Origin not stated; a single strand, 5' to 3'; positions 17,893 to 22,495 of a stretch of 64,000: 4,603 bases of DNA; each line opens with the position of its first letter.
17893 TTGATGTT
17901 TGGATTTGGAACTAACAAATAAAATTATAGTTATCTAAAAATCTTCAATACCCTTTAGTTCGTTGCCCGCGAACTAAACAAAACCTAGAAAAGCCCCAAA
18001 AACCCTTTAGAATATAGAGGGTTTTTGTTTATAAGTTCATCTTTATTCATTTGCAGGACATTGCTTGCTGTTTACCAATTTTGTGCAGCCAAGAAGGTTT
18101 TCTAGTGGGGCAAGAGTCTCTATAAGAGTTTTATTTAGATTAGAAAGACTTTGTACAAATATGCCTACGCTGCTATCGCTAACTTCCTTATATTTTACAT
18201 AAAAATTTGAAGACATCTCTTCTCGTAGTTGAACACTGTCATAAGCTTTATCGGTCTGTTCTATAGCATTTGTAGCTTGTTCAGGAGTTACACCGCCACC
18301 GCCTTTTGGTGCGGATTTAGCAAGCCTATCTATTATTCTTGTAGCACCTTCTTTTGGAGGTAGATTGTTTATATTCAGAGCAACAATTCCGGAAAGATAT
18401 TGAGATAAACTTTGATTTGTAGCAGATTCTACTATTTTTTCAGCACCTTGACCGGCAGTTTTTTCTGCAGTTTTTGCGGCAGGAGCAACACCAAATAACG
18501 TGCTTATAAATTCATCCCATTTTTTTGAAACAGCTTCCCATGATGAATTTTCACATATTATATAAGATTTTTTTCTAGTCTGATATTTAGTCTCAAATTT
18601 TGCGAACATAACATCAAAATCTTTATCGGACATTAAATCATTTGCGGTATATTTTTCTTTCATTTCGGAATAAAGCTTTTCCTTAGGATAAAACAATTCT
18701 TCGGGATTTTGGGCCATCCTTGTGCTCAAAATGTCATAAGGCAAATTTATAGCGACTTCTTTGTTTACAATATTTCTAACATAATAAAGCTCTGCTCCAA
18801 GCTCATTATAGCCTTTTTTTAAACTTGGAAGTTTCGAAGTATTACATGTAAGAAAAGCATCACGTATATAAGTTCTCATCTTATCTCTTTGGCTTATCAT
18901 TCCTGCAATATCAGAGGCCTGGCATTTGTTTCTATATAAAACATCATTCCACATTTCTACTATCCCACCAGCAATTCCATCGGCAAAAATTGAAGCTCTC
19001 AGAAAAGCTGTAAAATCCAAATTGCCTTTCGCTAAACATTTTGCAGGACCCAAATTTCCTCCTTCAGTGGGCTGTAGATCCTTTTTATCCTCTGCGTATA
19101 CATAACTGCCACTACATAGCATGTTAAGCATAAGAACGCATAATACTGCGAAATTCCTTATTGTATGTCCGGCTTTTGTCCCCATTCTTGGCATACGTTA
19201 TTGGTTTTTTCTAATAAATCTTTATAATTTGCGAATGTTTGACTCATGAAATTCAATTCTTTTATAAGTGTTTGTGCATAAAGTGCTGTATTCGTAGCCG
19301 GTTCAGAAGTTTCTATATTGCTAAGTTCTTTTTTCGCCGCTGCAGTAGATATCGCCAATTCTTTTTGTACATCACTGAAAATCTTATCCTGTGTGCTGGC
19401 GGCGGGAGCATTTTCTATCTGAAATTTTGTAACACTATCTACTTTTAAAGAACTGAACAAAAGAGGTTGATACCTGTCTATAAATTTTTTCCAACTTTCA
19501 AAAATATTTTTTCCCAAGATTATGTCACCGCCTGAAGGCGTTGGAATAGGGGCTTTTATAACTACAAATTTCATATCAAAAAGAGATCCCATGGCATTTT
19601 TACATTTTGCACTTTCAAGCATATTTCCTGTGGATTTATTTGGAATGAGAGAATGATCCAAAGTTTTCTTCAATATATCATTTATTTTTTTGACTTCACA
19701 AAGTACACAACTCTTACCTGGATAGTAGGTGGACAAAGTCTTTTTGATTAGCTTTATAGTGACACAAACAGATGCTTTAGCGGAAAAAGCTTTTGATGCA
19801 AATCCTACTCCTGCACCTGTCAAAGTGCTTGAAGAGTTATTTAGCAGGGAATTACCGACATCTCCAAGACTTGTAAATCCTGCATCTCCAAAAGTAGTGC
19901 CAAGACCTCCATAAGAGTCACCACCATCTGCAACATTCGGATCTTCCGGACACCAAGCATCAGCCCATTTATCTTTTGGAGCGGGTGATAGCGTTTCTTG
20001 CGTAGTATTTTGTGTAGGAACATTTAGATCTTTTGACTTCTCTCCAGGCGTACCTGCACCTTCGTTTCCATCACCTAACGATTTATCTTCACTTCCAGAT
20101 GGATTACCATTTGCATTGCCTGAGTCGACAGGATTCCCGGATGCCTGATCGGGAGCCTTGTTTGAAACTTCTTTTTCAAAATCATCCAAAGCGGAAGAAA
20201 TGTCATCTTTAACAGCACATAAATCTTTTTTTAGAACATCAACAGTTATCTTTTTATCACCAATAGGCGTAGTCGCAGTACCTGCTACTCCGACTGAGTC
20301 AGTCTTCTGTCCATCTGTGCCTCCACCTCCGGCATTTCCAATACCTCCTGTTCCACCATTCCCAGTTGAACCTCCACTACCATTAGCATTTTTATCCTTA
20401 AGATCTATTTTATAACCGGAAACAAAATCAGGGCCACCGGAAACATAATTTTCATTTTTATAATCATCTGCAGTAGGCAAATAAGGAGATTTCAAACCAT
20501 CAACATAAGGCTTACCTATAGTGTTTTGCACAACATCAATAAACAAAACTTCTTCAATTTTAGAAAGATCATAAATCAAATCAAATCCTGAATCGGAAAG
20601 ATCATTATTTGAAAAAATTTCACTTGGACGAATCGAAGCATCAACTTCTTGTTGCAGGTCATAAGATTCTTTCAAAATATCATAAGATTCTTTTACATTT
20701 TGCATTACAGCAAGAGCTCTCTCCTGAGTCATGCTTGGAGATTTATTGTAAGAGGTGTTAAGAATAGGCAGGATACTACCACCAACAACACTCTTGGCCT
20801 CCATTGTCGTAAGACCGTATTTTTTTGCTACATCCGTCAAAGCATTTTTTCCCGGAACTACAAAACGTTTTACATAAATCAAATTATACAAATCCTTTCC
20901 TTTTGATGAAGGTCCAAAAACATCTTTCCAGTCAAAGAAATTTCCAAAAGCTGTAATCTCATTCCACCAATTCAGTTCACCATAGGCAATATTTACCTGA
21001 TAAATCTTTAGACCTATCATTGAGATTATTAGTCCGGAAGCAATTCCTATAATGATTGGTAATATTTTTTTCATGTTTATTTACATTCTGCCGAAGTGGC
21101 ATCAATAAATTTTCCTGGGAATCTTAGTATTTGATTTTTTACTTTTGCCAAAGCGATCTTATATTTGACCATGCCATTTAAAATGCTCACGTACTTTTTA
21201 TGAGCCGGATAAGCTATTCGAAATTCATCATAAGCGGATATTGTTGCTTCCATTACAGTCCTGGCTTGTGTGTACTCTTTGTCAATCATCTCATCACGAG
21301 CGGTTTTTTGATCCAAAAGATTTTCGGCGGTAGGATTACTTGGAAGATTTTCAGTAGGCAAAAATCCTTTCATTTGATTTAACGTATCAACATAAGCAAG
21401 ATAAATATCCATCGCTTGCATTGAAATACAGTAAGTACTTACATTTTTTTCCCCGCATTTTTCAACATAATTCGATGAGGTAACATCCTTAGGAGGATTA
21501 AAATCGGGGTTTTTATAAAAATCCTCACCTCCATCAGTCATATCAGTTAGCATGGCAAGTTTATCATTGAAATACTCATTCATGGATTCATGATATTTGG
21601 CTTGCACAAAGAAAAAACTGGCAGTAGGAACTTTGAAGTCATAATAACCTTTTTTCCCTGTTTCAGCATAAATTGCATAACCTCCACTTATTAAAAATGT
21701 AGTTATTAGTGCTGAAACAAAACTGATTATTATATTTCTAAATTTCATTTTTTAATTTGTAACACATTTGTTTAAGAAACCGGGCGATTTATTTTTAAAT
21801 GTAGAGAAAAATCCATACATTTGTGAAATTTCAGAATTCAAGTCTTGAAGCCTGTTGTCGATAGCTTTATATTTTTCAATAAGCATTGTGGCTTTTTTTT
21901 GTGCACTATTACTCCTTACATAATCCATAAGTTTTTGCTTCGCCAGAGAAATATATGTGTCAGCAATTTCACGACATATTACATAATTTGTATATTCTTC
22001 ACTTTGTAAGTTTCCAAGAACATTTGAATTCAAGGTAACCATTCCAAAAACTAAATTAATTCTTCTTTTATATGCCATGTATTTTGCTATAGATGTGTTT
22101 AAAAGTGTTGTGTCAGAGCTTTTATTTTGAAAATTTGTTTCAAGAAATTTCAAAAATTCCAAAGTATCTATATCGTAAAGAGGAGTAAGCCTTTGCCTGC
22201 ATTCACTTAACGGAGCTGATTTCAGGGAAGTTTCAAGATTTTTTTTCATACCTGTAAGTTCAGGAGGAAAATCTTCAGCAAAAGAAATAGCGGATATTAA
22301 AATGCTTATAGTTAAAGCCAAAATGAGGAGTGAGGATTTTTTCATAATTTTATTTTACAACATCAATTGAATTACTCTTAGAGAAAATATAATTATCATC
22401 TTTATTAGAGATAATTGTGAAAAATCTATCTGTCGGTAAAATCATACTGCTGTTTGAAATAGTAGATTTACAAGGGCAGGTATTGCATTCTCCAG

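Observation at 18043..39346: Type IV pilus genes, a 3915-aa SLH-anchored surface protein and four secreted proteins form one 21-kb co-directional block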

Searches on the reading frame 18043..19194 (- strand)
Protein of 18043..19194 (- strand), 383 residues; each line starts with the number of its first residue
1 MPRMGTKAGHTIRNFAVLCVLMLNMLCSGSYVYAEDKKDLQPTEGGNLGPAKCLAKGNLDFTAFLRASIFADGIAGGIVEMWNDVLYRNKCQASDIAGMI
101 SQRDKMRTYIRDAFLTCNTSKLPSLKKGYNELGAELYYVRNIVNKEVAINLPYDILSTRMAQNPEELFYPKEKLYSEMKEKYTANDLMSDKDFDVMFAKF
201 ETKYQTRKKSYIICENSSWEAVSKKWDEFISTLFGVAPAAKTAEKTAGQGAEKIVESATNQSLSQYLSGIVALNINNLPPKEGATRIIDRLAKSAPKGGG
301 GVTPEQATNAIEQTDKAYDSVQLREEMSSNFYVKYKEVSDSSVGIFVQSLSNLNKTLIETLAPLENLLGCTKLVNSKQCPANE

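Call 6: search_protein_families(library=pfam, proteins=[window:18043-19194:-], max_evalue=0.1)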
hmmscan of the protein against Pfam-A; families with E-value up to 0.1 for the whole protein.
window:18043-19194:- (383 aa): 0 families

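Call 8: search_protein_families(library=ncbifam, proteins=[window:18043-19194:-], max_evalue=0.1)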
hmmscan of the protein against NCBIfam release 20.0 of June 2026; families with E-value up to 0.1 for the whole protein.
window:18043-19194:- (383 aa): 1 family
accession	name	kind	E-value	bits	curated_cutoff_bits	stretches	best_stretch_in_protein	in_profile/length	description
TIGR02301.1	TIGR02301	hypoth_equivalog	0.031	14.4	42.55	1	181-224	62-105/121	TIGR02301 family protein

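Call 32: search_solved_structures(query=A5, max_evalue=1)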
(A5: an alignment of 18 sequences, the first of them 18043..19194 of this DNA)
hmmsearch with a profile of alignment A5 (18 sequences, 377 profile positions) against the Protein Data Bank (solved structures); distinct sequences matched with E-value up to 1: 7.
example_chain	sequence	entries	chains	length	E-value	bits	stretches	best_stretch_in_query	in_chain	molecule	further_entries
6w1s_Q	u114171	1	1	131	0.031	16.6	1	272-364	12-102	Mediator of RNA polymerase II transcription subunit 22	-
7emf_V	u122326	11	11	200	0.079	15.2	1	272-364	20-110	Mediator of RNA polymerase II transcription subunit 22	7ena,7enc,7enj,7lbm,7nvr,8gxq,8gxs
7w81_A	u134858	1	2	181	0.09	15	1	304-365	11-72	Iron-regulated surface determinant protein H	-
8t1i_Q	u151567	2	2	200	0.092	15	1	272-364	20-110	Mediator of RNA polymerase II transcription subunit 22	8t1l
2lhr_A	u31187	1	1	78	0.093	15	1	303-350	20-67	Iron-regulated surface determinant protein H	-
7xld_A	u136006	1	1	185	0.093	15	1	304-365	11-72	Iron-regulated surface determinant protein H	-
2lse_A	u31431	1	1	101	0.27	13.5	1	276-350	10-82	Four Helix Bundle Protein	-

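Call 41: find_homologous_proteins(query=window:18043-19194:-, max_evalue=0.001)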
Query window:18043-19194:- (383 aa): 28 proteins with E <= 0.001 among 2820 candidates.
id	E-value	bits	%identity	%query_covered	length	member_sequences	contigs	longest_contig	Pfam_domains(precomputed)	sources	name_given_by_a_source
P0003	1.3e-253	858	100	100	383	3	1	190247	-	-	-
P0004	1.6e-198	677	77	100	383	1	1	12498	-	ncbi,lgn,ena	-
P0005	5.8e-197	672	77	100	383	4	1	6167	-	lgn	-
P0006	1.2e-193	661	77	99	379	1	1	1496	-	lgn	-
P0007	1.2e-192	658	76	99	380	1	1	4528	-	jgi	-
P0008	2.2e-192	657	74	100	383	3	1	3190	-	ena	-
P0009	5.8e-187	639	73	100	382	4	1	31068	-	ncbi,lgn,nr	ncbi:MAG: hypothetical protein Q8P62_04885 [Candidatus Peregrinibacteria bacterium]|nr:hypothetical 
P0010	1.9e-183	628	70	100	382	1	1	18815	-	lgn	-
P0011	1.0e-162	559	69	92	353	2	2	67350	-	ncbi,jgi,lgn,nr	ncbi:hypothetical protein M0P48_03560 [Candidatus Gracilibacteria bacterium]|jgi:hypothetical protei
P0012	7.5e-107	376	46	90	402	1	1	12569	-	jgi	jgi:hypothetical protein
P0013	6.8e-106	372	49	91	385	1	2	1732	-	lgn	-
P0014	1.0e-105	372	47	95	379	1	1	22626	-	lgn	-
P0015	1.2e-103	365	48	91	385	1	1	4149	-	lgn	-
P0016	2.9e-103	364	46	96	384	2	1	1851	-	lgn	-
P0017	2.5e-102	361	44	99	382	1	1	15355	-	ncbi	ncbi:MAG: hypothetical protein ABIH78_04545 [Candidatus Peregrinibacteria bacterium]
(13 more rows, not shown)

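Call 50: predict_structure(alignment_id=A6)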
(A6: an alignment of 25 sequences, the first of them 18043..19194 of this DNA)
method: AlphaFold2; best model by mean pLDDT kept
length: 383 residues; sequences in the alignment: 25
mean_pLDDT: 58.2   pTM: 0.44
mean pLDDT of the five models: 58.2, 53.6, 50.7, 48.7, 45.8
residues with pLDDT >= 90: 15; 70-90: 87; 50-70: 133; < 50: 148
segments of 3 or more residues with pLDDT < 50: 1-5, 27-42, 44-48, 215-217, 233-284, 295-308, 323-344, 378-383
pLDDT, mean of each block of 10 residues (from residue 1): 51 71 50 37 46 56 62 54 59 74 79 72 83 87 68 54 75 91 83 91 81 54 52 45 45 44 35 35 49 48 47 48 48 40 49 55 50 51 40
secondary structure, 60 per line:
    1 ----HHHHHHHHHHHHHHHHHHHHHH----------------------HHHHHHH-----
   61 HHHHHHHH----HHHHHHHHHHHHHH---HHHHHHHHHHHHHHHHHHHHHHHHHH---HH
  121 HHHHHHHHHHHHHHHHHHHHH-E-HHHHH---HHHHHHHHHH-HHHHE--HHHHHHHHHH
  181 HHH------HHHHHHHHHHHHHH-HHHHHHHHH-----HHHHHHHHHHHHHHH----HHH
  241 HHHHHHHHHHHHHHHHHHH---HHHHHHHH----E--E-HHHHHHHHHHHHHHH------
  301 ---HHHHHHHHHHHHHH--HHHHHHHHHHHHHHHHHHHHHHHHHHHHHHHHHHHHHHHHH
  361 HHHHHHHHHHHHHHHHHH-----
elements in order: H5-26 H49-55 H61-68 H73-86 H90-115 H119-141 H145-149 H153-162 H164-167 H171-183 H190-203 H205-213 H219-233 H238-259 H263-270 H280-294 H304-317 H320-378

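Call 83: fold_search(model_id=the predicted structure, library=pdb)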
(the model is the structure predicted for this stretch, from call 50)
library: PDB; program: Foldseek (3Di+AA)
matches with E <= 10: 101; with E <= 0.001: 0
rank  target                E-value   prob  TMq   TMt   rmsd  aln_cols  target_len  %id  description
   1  9cpc_3K               1.5e+00  0.11  0.16  0.18  32.6       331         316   10  Atomic model of porcine brain ventricles cilia doublet microtubule (48-nm periodicity) (released 2024-10-23)
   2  8snb_1G               1.7e+00  0.08  0.13  0.17  29.2       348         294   11  atomic model of sea urchin sperm doublet microtubule (48-nm periodicity) (released 2023-06-28)
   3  8iyj_b2               2.1e+00  0.06  0.13  0.13  33.7       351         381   14  Cryo-EM structure of the 48-nm repeat doublet microtubule from mouse sperm (released 2023-07-05)
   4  8otz_BR               2.4e+00  0.04  0.11  0.10  47.2       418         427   14  48-nm repeat of the native axonemal doublet microtubule from bovine sperm (released 2023-11-22)
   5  8i7o_C8               2.5e+00  0.12  0.19  0.23  31.5       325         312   10  In situ structure of axonemal doublet microtubules in mouse sperm with 16-nm repeat (released 2023-10-11)
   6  8otz_C1               2.6e+00  0.07  0.15  0.17  37.7       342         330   10  48-nm repeat of the native axonemal doublet microtubule from bovine sperm (released 2023-11-22)
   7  8j07_8P               3.0e+00  0.05  0.14  0.15  33.8       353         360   10  96nm repeat of human respiratory doublet microtubule and associated axonemal complexes (released 2023-07-26)
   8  8j07_8M               3.2e+00  0.04  0.14  0.14  43.5       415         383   11  96nm repeat of human respiratory doublet microtubule and associated axonemal complexes (released 2023-07-26)
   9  6sqg_E                3.5e+00  0.06  0.12  0.18  13.9       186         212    9  Crystal structure of viral rhodopsin OLPVRII (released 2019-11-06)
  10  8j07_8L               3.5e+00  0.05  0.16  0.16  43.7       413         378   11  96nm repeat of human respiratory doublet microtubule and associated axonemal complexes (released 2023-07-26)
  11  8to0_Af               3.7e+00  0.06  0.16  0.19  32.2       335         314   11  48-nm repeating structure of doublets from mouse sperm flagella (released 2023-11-01)
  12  8j07_8K               3.7e+00  0.05  0.16  0.16  43.8       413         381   11  96nm repeat of human respiratory doublet microtubule and associated axonemal complexes (released 2023-07-26)
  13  9fqr_A0               3.7e+00  0.05  0.16  0.15  45.3       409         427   11  96-nm repeat of axonemal doublet microtubules from bovine sperm (released 2025-03-26)
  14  8iyj_V7               3.8e+00  0.07  0.18  0.20  36.4       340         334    8  Cryo-EM structure of the 48-nm repeat doublet microtubule from mouse sperm (released 2023-07-05)
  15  7rro_B6               4.0e+00  0.05  0.16  0.17  34.5       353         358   11  Structure of the 48-nm repeat doublet microtubule from bovine tracheal cilia (released 2021-10-27)
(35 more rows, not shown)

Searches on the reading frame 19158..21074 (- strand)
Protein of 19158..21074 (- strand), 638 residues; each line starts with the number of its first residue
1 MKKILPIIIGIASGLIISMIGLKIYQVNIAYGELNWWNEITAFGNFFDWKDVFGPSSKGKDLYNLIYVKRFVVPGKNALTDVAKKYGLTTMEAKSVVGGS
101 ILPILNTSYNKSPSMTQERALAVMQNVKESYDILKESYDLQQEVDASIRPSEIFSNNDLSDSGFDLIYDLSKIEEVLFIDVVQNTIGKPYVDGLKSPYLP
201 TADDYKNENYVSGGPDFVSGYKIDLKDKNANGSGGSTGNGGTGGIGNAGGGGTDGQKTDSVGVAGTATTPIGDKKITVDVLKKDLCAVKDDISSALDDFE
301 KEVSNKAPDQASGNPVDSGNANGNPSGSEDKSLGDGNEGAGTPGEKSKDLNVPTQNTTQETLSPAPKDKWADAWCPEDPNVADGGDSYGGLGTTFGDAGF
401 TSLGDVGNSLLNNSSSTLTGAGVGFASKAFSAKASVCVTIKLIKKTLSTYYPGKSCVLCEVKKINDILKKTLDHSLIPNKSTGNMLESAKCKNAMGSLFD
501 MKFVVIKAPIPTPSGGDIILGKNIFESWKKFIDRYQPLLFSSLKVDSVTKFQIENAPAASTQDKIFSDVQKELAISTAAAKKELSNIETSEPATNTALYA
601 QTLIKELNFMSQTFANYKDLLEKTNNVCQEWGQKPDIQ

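Call 6: search_protein_families(library=pfam, proteins=[window:19158-21074:-], max_evalue=0.1)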
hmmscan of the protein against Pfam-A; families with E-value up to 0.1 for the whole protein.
window:19158-21074:- (638 aa): 0 families

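Call 8: search_protein_families(library=ncbifam, proteins=[window:19158-21074:-], max_evalue=0.1)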
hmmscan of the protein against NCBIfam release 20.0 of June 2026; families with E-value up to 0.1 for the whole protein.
window:19158-21074:- (638 aa): 1 family
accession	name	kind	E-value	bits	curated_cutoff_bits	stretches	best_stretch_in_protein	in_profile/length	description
TIGR03950.1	sidero_Fe_reduc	hypoth_equivalog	0.092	12.5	137.9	0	546-618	92-165/223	siderophore ferric iron reductase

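Call 31: search_solved_structures(query=A4, max_evalue=1)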
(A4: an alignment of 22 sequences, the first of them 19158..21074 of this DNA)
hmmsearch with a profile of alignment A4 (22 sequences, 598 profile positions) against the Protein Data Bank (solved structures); distinct sequences matched with E-value up to 1: 1.
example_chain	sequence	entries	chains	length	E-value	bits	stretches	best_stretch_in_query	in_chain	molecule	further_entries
9b62_G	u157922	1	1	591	0.36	13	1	253-333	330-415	Ran GTPase-activating protein 1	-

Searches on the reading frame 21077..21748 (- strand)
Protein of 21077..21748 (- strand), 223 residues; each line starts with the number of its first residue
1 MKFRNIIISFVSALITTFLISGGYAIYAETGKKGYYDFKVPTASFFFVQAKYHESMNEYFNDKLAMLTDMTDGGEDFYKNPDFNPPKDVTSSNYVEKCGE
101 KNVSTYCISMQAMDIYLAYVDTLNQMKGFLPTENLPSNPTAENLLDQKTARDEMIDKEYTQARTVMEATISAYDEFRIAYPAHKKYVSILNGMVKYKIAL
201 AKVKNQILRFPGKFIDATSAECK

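Call 6: search_protein_families(library=pfam, proteins=[window:21077-21748:-], max_evalue=0.1)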
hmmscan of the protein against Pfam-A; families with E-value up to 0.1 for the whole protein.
window:21077-21748:- (223 aa): 1 family
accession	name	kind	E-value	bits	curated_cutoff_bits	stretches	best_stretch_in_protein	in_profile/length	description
PF03834.20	Rad10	-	0.02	15.2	28.1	1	33-69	27-64/115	Binding domain of DNA repair protein Ercc1 (rad10/Swi10)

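Call 8: search_protein_families(library=ncbifam, proteins=[window:21077-21748:-], max_evalue=0.1)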
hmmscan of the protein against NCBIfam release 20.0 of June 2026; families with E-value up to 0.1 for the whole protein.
window:21077-21748:- (223 aa): 0 families

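Call 13: find_encoding_contigs(protein=window:21077-21748:-, flank=10000, max_places=6)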
Protein window:21077-21748:- (223 aa): 3 contigs read that carry it; 3 places shown.
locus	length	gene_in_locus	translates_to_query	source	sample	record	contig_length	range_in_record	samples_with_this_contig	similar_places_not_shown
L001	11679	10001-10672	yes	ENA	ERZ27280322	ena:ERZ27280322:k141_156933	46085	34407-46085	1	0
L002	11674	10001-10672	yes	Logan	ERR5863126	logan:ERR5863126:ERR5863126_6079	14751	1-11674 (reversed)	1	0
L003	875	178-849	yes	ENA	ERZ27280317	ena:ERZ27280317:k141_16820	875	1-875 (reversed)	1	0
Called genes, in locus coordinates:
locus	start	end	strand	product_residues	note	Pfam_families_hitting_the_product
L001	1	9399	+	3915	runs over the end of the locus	PF13517:FG-GAP_3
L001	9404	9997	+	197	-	-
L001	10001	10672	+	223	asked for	-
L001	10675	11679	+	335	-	?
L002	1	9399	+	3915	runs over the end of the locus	PF13517:FG-GAP_3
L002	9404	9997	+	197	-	-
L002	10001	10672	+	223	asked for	-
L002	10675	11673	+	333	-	?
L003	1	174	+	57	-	?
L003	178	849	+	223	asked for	-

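Call 30: search_solved_structures(query=A3, max_evalue=1)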
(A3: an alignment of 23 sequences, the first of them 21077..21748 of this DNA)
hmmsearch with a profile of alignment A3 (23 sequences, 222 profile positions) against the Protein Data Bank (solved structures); distinct sequences matched with E-value up to 1: 2.
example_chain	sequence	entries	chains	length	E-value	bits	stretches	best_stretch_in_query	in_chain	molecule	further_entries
7pnt_4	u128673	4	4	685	0.14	15.1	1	64-150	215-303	Pentatricopeptide repeat domain-containing protein 3, mitochondrial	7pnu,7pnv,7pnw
6psa_A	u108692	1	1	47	0.58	13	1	138-176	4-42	IQN17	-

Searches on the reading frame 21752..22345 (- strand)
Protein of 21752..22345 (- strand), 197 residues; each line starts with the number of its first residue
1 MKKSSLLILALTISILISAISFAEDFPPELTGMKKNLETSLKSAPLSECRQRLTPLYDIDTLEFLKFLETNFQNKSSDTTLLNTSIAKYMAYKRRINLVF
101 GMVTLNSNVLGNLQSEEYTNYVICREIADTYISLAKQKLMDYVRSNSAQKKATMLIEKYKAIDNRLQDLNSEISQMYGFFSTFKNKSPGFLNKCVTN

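Call 6: search_protein_families(library=pfam, proteins=[window:21752-22345:-], max_evalue=0.1)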
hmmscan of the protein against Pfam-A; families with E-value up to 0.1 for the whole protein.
window:21752-22345:- (197 aa): 1 family
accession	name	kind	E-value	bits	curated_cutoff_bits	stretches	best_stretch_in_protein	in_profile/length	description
PF19176.5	DUF5858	-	0.024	14.9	27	0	161-181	22-42/61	Family of unknown function (DUF5858)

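Call 8: search_protein_families(library=ncbifam, proteins=[window:21752-22345:-], max_evalue=0.1)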
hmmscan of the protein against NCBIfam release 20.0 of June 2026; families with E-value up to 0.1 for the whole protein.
window:21752-22345:- (197 aa): 2 families
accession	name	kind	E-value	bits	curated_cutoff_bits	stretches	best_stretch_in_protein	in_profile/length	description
NF006147.0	PRK08295.1-4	equivalog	0.0027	17.3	212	1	115-173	140-196/201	RNA polymerase factor sigma-70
NF010598.0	PRK13992.1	equivalog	0.092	12.2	183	0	152-182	11-41/205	septum site-determining protein MinC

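Call 29: search_solved_structures(query=A2, max_evalue=1)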
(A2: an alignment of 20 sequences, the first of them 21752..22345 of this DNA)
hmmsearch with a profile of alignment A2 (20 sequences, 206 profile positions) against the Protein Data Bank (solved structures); distinct sequences matched with E-value up to 1: 23.
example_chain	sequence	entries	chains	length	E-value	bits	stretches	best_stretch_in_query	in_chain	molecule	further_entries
3ceh_A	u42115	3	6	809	0.00036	24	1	62-117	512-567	Glycogen phosphorylase, liver form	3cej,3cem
8ems_B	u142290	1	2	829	0.00038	23.9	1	62-117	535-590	Glycogen phosphorylase, liver form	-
1xoi_A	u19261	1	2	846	0.00038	23.9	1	62-117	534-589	Glycogen phosphorylase, liver form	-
1fa9_A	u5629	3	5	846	0.00038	23.9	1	62-117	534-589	GLYCOGEN PHOSPHORYLASE, LIVER FORM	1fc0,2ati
1em6_A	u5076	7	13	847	0.00038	23.9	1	62-117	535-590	LIVER GLYCOGEN PHOSPHORYLASE | Glycogen phosphorylase, liver form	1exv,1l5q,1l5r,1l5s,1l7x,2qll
3dd1_A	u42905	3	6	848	0.00038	23.9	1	62-117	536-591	Glycogen phosphorylase, liver form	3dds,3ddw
2zb2_A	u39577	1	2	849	0.00038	23.9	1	62-117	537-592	Glycogen phosphorylase, liver form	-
5iko_A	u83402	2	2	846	0.0026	21.2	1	67-116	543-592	Glycogen phosphorylase, brain form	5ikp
2gj4_A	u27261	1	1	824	0.019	18.3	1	30-117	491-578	Glycogen phosphorylase, muscle form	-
2gm9_A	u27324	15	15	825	0.019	18.3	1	30-117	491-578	Glycogen phosphorylase, muscle form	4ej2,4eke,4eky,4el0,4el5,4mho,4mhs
2ffr_A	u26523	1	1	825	0.02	18.3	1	30-117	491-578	Glycogen phosphorylase, muscle form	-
8r52_A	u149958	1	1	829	0.02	18.3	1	30-117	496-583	Glycogen phosphorylase, muscle form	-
1abb_A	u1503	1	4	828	0.02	18.3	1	30-117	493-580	GLYCOGEN PHOSPHORYLASE B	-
7p7d_A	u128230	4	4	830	0.02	18.3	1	30-117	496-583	Glycogen phosphorylase, muscle form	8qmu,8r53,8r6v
1c50_A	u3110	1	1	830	0.02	18.3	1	30-117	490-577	PROTEIN (GLYCOGEN PHOSPHORYLASE)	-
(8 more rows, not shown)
